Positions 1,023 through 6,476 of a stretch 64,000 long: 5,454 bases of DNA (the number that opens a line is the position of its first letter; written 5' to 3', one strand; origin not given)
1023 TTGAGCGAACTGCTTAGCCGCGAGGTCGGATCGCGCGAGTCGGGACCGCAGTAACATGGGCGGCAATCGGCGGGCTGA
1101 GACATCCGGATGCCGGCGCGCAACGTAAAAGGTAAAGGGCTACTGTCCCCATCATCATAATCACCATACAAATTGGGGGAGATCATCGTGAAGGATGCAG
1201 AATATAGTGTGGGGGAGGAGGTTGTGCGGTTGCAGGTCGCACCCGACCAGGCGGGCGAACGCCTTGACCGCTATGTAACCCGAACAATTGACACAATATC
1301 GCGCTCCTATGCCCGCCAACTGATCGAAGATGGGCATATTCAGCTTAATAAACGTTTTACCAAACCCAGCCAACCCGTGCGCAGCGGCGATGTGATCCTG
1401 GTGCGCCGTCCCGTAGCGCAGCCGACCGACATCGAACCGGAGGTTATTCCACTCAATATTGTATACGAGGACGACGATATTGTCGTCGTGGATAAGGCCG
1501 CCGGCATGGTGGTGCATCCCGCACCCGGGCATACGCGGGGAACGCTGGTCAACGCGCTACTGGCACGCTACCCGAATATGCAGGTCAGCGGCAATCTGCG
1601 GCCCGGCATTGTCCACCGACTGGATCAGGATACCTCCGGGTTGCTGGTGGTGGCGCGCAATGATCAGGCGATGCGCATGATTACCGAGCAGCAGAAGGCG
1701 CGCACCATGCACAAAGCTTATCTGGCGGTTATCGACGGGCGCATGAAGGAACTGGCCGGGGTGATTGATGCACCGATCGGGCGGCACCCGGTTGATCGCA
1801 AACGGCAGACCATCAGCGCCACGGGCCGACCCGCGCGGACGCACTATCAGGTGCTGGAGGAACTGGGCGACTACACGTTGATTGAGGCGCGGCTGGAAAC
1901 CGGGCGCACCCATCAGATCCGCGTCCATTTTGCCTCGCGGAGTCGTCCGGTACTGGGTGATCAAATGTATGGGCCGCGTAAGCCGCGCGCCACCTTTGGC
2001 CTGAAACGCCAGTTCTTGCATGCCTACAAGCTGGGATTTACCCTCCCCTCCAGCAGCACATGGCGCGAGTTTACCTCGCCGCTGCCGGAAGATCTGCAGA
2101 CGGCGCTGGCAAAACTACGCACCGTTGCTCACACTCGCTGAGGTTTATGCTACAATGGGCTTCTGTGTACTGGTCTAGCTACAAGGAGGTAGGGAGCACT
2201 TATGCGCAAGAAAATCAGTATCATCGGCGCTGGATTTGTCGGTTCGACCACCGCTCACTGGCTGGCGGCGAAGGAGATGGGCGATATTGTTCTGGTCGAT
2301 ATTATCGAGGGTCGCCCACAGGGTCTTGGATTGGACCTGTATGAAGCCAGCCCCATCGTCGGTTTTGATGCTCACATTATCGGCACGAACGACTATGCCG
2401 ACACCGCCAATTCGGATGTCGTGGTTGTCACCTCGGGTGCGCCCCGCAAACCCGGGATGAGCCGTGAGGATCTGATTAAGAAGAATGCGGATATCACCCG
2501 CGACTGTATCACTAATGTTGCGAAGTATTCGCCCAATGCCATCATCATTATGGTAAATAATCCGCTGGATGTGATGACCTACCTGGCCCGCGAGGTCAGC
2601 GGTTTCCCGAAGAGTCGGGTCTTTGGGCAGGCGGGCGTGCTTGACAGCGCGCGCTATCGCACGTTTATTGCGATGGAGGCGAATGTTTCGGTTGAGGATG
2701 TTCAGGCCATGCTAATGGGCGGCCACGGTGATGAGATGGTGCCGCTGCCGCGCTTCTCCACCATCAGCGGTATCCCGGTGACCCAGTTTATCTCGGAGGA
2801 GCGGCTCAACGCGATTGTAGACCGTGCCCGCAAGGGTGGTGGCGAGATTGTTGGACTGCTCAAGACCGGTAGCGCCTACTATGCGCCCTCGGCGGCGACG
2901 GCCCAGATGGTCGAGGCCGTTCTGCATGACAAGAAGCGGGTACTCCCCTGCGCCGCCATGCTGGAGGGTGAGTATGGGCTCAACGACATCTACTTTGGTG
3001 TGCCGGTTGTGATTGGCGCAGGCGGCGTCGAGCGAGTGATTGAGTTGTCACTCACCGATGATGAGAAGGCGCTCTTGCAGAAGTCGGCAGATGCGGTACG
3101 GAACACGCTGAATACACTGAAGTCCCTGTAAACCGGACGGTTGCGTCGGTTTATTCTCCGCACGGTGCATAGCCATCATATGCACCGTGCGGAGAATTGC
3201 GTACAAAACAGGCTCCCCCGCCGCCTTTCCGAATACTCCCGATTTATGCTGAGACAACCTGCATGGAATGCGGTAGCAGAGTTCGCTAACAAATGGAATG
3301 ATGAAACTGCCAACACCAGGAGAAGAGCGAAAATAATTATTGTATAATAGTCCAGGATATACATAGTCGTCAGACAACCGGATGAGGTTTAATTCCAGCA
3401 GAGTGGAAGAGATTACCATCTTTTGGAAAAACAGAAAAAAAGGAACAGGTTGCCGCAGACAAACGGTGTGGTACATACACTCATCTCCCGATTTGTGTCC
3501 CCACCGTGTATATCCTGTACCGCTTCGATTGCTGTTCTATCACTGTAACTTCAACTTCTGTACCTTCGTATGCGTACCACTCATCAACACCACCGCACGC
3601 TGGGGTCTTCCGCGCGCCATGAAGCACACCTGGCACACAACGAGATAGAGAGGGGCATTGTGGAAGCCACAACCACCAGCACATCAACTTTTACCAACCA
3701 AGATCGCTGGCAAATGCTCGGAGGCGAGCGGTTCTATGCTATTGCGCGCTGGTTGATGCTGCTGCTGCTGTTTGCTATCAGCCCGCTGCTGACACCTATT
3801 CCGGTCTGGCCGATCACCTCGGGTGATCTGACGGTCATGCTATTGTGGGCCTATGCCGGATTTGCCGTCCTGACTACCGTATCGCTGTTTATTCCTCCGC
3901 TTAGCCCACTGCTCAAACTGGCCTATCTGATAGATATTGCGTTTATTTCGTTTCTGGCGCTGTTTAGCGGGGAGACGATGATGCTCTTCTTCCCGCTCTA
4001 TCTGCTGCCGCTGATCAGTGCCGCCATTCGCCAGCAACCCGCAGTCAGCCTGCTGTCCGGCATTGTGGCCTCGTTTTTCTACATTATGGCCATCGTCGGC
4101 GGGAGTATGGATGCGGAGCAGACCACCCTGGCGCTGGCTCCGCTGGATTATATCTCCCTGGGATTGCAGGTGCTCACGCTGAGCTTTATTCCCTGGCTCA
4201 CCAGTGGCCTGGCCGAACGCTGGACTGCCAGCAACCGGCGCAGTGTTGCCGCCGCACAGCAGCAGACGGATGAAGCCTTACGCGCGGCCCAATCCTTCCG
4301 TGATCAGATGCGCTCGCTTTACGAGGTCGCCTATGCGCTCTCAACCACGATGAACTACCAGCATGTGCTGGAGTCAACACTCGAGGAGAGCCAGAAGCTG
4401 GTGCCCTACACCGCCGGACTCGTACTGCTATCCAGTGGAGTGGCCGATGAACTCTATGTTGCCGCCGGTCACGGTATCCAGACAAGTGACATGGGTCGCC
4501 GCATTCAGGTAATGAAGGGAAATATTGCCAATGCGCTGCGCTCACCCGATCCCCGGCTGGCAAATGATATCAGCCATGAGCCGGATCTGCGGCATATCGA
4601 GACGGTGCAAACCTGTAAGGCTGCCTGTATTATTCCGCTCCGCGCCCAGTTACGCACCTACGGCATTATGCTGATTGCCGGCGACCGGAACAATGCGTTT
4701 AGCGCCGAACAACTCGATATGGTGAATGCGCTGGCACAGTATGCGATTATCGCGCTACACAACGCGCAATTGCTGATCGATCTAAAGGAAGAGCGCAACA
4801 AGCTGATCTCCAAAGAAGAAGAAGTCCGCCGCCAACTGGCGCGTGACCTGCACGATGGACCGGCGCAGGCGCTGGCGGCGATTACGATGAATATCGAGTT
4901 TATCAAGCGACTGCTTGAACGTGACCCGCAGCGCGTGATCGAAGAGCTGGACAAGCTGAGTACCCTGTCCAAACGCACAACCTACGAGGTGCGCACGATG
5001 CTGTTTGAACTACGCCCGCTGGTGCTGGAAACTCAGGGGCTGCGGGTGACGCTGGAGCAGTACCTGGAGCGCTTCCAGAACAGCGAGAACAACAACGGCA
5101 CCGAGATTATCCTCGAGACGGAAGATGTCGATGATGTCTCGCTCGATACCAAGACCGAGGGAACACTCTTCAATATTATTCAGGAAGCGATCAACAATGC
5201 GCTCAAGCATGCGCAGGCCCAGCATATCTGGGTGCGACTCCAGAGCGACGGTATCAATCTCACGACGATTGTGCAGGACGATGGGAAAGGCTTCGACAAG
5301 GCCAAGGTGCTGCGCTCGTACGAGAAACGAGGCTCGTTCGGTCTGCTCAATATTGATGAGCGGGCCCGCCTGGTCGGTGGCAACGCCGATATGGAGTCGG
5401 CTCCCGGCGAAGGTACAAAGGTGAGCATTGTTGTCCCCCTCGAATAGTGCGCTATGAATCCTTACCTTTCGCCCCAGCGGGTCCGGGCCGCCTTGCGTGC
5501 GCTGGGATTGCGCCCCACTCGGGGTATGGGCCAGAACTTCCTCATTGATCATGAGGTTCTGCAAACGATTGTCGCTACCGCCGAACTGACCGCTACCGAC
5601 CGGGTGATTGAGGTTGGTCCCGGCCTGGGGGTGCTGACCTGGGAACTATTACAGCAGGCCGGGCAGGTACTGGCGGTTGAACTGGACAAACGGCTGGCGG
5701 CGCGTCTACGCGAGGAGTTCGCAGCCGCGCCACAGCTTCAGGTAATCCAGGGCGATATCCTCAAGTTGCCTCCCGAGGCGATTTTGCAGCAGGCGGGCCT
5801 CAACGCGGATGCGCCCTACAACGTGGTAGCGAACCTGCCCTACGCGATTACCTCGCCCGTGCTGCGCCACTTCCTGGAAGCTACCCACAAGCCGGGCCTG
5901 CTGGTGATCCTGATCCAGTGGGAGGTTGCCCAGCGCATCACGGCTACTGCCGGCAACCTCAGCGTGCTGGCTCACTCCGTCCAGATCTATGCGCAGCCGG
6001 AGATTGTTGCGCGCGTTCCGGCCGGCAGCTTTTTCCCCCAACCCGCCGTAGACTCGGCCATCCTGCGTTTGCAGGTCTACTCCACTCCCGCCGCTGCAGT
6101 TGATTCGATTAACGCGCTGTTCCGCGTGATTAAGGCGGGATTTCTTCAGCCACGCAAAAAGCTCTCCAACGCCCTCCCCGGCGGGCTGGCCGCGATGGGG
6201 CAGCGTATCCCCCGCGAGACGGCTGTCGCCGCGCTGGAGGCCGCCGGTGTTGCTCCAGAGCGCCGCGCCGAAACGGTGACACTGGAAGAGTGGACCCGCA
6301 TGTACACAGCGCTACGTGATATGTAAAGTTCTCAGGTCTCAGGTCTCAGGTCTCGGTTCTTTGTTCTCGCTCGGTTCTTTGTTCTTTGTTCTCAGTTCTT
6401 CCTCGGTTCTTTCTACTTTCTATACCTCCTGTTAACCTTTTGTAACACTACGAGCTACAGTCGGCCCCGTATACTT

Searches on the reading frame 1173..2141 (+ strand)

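Call 51: search_protein_families(library=pfam, max_evalue=0.00001, proteins=[window:1173-2141:+])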
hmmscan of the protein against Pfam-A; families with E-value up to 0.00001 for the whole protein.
window:1173-2141:+ (322 aa): 2 families
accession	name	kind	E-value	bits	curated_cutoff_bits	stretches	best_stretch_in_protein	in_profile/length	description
PF00849.27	PseudoU_synth_2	-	1.4e-33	116.7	26.8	1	102-255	1-152/152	RNA pseudouridylate synthase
PF01479.30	S4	-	5e-09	36.2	22.8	1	30-75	2-48/48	S4 domain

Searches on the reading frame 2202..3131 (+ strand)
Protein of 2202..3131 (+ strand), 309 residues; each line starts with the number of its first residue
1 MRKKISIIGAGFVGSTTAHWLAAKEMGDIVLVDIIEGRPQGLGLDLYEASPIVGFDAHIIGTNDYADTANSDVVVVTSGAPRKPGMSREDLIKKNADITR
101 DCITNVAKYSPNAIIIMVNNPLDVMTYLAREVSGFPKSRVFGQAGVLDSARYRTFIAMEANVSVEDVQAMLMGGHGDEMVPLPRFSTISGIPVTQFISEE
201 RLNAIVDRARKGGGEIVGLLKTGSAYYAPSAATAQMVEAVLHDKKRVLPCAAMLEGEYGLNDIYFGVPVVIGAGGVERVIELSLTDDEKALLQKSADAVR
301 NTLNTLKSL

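Call 51: search_protein_families(library=pfam, max_evalue=0.00001, proteins=[window:2202-3131:+])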
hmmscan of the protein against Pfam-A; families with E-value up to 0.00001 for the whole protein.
window:2202-3131:+ (309 aa): 2 families
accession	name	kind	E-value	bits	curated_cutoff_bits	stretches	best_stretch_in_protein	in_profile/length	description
PF00056.29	Ldh_1_N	-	8.4e-45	152.7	27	1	4-142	2-141/141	lactate/malate dehydrogenase, NAD binding domain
PF02866.23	Ldh_1_C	-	1e-32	113.9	22.6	1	147-306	3-170/174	lactate/malate dehydrogenase, alpha/beta C-terminal domain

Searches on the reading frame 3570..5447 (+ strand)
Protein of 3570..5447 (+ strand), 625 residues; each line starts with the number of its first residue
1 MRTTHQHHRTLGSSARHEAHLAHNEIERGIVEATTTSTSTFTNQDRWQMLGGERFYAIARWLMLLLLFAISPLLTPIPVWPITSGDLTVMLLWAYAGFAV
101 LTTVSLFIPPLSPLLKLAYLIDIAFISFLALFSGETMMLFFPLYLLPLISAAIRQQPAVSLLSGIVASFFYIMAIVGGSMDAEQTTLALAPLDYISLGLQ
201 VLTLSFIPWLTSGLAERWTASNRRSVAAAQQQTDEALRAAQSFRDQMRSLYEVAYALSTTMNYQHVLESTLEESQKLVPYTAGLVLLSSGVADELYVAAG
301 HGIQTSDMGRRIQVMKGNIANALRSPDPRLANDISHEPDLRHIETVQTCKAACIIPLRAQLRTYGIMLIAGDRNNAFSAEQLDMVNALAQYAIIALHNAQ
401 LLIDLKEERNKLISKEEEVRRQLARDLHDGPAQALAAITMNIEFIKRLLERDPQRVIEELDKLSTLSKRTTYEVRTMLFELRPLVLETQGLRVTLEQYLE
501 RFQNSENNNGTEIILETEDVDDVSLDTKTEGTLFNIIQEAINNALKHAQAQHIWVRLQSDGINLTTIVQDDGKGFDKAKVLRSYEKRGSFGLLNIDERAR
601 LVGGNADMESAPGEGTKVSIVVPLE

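Call 51: search_protein_families(library=pfam, max_evalue=0.00001, proteins=[window:3570-5447:+])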
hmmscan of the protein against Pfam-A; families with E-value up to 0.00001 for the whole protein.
window:3570-5447:+ (625 aa): 5 families
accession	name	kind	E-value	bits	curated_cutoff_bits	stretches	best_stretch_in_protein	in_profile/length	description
PF07730.19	HisKA_3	-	8.1e-17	62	24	1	420-485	2-67/68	Histidine kinase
PF02518.31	HATPase_c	-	3e-15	57.1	26.4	1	532-624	5-109/111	Histidine kinase-, DNA gyrase B-, and HSP90-like ATPase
PF13492.12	GAF_3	-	1.7e-09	38.6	27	1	264-398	3-129/129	GAF domain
PF13185.12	GAF_2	-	1.9e-08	35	28.6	1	262-397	3-136/136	GAF domain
PF01590.32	GAF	-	1.3e-07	32.7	22.4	1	264-396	3-133/133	GAF domain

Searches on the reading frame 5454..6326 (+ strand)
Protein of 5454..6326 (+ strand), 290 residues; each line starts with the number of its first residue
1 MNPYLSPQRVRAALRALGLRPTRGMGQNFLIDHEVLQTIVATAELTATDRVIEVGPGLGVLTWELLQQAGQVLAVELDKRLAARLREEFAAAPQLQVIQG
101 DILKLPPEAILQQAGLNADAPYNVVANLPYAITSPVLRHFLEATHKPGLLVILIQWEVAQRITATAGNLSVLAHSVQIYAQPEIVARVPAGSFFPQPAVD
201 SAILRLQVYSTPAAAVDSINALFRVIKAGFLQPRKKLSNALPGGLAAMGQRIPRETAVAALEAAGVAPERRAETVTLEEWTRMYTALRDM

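Call 51: search_protein_families(library=pfam, max_evalue=0.00001, proteins=[window:5454-6326:+])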
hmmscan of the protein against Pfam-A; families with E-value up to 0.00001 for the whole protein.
window:5454-6326:+ (290 aa): 2 families
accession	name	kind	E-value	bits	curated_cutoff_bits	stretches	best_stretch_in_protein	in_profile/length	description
PF00398.26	RrnaAD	-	3.3e-49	167.8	24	1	24-286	7-260/263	Ribosomal RNA adenine dimethylase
PF13649.12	Methyltransf_25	-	8.4e-06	26.8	27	0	51-108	1-61/97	Methyltransferase domain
